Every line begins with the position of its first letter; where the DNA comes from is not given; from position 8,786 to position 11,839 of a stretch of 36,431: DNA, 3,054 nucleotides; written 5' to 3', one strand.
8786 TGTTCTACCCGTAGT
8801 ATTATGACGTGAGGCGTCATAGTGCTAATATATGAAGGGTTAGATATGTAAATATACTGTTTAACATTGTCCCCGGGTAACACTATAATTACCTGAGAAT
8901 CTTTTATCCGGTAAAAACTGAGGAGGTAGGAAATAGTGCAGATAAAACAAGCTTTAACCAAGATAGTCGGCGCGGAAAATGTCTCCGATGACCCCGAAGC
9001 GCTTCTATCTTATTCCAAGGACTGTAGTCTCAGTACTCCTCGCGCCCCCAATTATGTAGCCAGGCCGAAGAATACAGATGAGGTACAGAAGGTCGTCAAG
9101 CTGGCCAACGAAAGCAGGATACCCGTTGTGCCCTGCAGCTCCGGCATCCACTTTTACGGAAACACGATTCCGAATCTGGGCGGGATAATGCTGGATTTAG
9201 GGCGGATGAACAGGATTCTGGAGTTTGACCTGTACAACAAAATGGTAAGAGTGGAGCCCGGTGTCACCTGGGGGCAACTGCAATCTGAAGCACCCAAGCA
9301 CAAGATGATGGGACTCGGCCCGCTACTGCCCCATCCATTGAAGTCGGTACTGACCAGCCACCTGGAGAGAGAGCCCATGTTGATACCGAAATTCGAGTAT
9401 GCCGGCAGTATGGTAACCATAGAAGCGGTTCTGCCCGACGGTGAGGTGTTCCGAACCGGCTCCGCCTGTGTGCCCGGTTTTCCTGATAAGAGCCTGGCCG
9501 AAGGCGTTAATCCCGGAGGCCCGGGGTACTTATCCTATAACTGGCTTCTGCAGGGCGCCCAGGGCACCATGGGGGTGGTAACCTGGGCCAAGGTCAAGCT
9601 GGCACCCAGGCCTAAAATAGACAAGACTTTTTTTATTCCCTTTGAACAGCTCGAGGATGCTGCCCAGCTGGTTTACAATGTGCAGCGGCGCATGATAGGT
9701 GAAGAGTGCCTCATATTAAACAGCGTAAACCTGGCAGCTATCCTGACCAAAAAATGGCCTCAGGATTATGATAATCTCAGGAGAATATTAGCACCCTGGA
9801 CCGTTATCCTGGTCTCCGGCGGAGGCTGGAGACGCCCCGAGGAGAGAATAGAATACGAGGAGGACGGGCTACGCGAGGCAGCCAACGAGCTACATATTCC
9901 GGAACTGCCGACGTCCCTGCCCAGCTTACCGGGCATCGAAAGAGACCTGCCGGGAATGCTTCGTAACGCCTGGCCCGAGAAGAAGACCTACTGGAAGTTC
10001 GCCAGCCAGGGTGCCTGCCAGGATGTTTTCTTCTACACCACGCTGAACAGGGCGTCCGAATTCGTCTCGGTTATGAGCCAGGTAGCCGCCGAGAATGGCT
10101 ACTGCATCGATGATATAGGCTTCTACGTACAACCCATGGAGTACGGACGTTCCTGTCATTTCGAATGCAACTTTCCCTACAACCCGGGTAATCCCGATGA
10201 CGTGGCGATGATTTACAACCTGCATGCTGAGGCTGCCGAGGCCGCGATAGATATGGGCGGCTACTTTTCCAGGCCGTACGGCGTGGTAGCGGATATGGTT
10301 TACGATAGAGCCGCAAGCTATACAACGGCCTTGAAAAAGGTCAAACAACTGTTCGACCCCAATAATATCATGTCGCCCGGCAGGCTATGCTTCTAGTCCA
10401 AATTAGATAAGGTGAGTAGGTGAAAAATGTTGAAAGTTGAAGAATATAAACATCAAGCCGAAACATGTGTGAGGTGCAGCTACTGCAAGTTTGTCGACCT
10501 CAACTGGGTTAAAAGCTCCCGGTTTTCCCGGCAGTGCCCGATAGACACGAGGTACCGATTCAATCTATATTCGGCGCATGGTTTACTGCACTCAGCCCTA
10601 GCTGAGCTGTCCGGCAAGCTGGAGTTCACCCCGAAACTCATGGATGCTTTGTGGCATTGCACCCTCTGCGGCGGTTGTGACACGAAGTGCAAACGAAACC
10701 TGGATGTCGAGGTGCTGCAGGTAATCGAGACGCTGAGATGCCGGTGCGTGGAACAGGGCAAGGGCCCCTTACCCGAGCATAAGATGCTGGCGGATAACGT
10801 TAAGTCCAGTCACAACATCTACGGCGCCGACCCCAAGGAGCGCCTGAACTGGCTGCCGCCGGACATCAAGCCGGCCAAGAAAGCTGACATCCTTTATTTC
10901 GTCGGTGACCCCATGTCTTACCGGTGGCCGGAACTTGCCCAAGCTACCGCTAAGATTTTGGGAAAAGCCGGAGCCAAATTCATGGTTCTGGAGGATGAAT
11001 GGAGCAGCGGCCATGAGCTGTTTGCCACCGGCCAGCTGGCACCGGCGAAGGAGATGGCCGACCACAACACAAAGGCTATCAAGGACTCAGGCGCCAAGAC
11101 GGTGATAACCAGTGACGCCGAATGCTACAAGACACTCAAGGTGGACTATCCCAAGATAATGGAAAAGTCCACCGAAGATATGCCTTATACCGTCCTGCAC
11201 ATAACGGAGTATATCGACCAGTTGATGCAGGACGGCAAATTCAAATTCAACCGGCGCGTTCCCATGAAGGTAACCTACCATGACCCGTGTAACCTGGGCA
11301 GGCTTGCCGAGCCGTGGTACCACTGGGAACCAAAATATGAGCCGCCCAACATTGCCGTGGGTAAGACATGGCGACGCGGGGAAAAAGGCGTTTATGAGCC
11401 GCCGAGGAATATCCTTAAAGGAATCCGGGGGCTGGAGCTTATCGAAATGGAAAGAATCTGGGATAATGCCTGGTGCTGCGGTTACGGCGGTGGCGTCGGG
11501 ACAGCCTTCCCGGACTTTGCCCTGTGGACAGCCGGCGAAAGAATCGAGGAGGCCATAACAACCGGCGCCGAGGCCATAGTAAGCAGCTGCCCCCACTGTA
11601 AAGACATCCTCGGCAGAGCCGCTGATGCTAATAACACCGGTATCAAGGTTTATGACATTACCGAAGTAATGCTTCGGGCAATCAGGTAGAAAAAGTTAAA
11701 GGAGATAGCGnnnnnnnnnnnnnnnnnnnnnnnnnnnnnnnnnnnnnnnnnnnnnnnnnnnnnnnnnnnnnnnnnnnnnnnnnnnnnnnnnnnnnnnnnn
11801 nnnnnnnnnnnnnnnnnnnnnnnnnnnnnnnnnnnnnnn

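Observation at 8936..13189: Three-subunit FAD / CCG-Fe-S / FAD module heading the Mo-enzyme operon: candidate soluble dehydrogenase of unknown substrate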

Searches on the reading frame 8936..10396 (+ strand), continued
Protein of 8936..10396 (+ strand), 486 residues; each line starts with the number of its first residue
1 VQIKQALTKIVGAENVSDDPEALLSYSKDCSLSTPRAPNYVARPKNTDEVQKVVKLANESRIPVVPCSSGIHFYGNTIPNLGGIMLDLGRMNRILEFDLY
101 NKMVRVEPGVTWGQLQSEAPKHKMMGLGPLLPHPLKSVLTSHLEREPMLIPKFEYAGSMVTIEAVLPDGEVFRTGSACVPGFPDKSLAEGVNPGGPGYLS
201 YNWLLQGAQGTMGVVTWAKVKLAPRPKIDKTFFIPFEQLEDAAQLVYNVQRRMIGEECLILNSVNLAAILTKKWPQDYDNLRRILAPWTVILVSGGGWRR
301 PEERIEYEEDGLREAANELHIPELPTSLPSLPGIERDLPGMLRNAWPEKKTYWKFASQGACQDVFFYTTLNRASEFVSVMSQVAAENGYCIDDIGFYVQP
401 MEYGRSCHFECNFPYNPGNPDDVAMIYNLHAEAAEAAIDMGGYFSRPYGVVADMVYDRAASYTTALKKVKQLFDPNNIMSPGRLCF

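Call 73: list_cluster_members(proteins=[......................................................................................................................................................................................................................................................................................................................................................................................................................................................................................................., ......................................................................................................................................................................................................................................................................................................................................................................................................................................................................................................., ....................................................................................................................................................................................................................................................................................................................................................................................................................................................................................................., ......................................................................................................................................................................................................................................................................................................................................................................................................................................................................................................, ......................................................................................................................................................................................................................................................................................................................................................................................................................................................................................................, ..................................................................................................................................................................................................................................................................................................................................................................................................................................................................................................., window:8936-10393:+, window:25329-26789:-])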
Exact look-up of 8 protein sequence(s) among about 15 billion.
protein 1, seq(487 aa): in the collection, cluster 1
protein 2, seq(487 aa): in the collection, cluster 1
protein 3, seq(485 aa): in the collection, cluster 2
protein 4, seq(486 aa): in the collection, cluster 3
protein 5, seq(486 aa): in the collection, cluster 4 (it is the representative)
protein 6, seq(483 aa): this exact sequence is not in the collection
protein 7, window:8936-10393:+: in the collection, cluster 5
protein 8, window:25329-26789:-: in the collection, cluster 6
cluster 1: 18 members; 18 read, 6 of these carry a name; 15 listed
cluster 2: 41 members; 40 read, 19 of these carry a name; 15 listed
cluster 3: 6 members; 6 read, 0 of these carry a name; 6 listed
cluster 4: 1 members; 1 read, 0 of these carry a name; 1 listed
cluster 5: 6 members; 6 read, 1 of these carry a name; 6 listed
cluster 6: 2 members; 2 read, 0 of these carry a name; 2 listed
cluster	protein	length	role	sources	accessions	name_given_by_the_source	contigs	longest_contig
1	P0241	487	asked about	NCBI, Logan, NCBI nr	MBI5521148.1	MAG: FAD-binding oxidoreductase [Desulfarculus sp.] | FAD-binding oxidoreductase [Desulfarculus sp.]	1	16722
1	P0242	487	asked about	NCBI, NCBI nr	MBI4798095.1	MAG: FAD-binding oxidoreductase [Desulfarculus sp.] | FAD-binding oxidoreductase [Desulfarculus sp.]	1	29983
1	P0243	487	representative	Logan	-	-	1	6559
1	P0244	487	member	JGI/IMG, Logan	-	FAD/FMN-containing dehydrogenase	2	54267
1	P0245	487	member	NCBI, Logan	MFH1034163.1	MAG: FAD-binding oxidoreductase [Pseudomonadota bacterium]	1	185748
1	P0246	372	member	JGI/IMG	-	hypothetical protein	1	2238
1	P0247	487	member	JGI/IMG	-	hypothetical protein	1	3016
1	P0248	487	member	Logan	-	-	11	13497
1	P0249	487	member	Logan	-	-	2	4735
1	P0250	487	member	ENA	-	-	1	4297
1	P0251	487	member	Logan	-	-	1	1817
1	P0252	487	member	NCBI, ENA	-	-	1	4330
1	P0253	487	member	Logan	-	-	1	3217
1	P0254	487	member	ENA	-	-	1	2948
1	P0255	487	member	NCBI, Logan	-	-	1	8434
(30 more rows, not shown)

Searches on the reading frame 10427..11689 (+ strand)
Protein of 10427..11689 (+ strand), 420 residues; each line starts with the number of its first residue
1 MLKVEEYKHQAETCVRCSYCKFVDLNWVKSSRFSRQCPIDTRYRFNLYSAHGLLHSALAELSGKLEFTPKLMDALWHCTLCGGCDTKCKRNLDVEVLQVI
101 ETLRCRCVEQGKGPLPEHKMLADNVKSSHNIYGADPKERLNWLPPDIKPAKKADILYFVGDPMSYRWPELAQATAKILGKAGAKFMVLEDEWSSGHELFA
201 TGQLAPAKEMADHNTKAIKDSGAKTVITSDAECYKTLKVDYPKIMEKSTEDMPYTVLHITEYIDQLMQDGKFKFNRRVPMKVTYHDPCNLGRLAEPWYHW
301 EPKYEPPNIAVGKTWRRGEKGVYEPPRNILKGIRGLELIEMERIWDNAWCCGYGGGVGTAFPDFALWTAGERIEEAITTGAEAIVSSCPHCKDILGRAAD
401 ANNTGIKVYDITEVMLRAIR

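Call 3: search_protein_families(library=pfam, proteins=[window:10427-11689:+])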
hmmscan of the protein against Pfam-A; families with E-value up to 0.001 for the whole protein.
window:10427-11689:+ (420 aa): 2 families
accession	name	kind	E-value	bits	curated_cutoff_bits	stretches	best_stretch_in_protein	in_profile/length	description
PF02754.22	CCG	-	1e-22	80.5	20.6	2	282-392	1-81/85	Cysteine-rich domain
PF13183.11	Fer4_8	-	8.9e-09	36.2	27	1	11-91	2-67/68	4Fe-4S dicluster domain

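Call 6: search_protein_families(library=ncbifam, proteins=[window:10427-11689:+])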
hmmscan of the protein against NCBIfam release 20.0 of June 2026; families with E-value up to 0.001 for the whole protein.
window:10427-11689:+ (420 aa): 10 families
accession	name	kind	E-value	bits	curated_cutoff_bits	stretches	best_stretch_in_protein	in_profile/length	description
NF004898.0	PRK06259.1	equivalog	9.1e-47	159.8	385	2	71-292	181-389/488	fumarate reductase (CoM/CoB) subunit TfrB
NF045670.1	quin_L_LdhH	equivalog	7.7e-30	103.8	800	2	149-293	463-613/706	L-lactate dehydrogenase (quinone) large subunit LdhH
NF008369.0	PRK11168.1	equivalog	9.8e-22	77.4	278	1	150-290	164-305/401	anaerobic glycerol-3-phosphate dehydrogenase subunit C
TIGR03379.1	glycerol3P_GlpC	equivalog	1.7e-18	66.6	279.9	1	152-299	161-311/397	anaerobic glycerol-3-phosphate dehydrogenase subunit GlpC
NF045711.1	sulf_resp_HmcF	equivalog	1.9e-17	63.2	750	2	12-291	60-346/457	sulfate respiration complex iron-sulfur protein HmcF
NF045724.1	ferredox_TmcB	equivalog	5.8e-14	51.5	735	2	152-292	185-325/430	electron transfer complex ferredoxin TmcB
NF045663.1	diclust_near_Sec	equivalog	1.7e-13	49.6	530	2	319-397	547-620/759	pyridine nucleotide-disulfide oxidoreductase/dicluster-binding protein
TIGR03288.1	CoB_CoM_SS_B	equivalog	4.9e-08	32.6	345.15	1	346-392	188-234/290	CoB--CoM heterodisulfide reductase subunit B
NF045796.1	DsrK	equivalog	4e-07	29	400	0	11-292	49-334/453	sulfate reduction electron transfer complex DsrMKJOP subunit DsrK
TIGR03290.1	CoB_CoM_SS_C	equivalog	4.5e-05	23.5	160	1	73-129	43-97/144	CoB--CoM heterodisulfide reductase subunit C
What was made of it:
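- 10427..11689 (+): Subunit 2 (420 aa): HdrD/GlcF-like Fe-S protein. It has two ferredoxin-type 4-Cys motifs, a first CCG motif without its cysteines, and an intact second CCG motif. Pfam and NCBIfam hits in calls 3 and 6.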

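Call 13: search_solved_structures(query=window:10427-11686:+, max_evalue=0.01)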
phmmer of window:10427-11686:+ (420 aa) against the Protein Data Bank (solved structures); distinct sequences matched with E-value up to 0.01: 9.
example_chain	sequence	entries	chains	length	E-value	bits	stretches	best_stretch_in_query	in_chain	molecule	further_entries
9ojn_A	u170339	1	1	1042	6.3e-22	81.1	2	73-292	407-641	Iron-sulfur-binding reductase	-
8rvv_B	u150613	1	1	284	5e-07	32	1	154-392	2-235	H(2):CoB-CoM heterodisulfide,ferredoxin reductase subunit B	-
8rvu_b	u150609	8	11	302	6.2e-07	31.7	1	154-392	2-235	H(2):CoB-CoM heterodisulfide,ferredoxin reductase subunit B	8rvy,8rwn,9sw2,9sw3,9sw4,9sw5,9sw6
9sfi_C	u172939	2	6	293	3.8e-06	29.1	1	346-393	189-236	H(2)/formate:CoB-CoM heterodisulfide,ferredoxin reductase subunit B2 | Heterodisulfide reductase subunit B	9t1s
9sfi_E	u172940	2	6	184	4.2e-05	25.6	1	72-158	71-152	H(2)/formate:CoB-CoM heterodisulfide,ferredoxin reductase subunit C2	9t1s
5odc_B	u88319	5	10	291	0.00022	23.2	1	346-392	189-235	Heterodisulfide reductase, subunit B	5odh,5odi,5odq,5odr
5odc_C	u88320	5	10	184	0.0016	20.4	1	72-125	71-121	Heterodisulfide reductase, subunit C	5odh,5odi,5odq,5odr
8rvu_c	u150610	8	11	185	0.007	18.3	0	74-132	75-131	H(2):CoB-CoM heterodisulfide,ferredoxin reductase subunit C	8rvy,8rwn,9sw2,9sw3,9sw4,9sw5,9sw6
8rvv_C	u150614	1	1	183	0.007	18.3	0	74-132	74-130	H(2):CoB-CoM heterodisulfide,ferredoxin reductase subunit C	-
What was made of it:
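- Closest known: HdrD / HdrB, TfrB and GlpC CCG-domain Fe-S proteins. Same: Its best NCBIfam hit is TfrB, and it matches HdrB and HdrC structures (calls 6, 13).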

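Call 78: list_cluster_members(proteins=[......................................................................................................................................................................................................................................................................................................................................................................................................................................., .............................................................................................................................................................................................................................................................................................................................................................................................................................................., window:10427-11686:+, window:11711-13186:+])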
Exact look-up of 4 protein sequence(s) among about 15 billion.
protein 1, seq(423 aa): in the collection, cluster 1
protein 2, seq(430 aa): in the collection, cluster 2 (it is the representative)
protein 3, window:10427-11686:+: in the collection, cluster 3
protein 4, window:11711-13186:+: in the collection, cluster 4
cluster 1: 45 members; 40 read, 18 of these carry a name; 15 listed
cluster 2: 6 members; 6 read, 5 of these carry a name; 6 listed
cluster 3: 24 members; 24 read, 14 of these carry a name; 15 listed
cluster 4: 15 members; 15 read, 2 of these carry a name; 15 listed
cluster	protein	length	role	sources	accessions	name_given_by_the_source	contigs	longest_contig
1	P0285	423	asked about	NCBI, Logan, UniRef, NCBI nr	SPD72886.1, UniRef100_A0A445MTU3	CoB--CoM heterodisulfide reductase iron-sulfur subunit D family protein [uncultured ... | CoB--CoM heterodisulfide reductase iron-sulfur subunit D family protein n=1 ...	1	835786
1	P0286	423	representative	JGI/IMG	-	Fe-S oxidoreductase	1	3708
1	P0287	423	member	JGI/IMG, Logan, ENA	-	Fe-S oxidoreductase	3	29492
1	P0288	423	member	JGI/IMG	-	Fe-S oxidoreductase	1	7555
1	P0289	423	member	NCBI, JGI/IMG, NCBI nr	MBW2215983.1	MAG: (Fe-S)-binding protein [Deltaproteobacteria bacterium] | (Fe-S)-binding protein [Deltaproteobacteria bacterium]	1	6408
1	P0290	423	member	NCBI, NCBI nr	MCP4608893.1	MAG: (Fe-S)-binding protein [Planctomycetes bacterium] | (Fe-S)-binding protein [Planctomycetota bacterium]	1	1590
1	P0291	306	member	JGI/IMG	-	Fe-S oxidoreductase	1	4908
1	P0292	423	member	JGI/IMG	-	Fe-S oxidoreductase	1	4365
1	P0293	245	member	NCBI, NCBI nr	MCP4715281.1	MAG: (Fe-S)-binding protein, partial [Deltaproteobacteria bacterium] | (Fe-S)-binding protein [Deltaproteobacteria bacterium]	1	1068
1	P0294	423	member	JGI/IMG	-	Fe-S oxidoreductase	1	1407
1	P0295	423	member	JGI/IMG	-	Fe-S oxidoreductase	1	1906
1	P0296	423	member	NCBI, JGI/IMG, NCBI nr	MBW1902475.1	MAG: (Fe-S)-binding protein [Deltaproteobacteria bacterium] | (Fe-S)-binding protein [Deltaproteobacteria bacterium]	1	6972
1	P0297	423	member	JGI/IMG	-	Fe-S oxidoreductase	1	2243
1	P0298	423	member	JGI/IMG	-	Fe-S oxidoreductase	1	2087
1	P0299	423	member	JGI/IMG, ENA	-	Fe-S oxidoreductase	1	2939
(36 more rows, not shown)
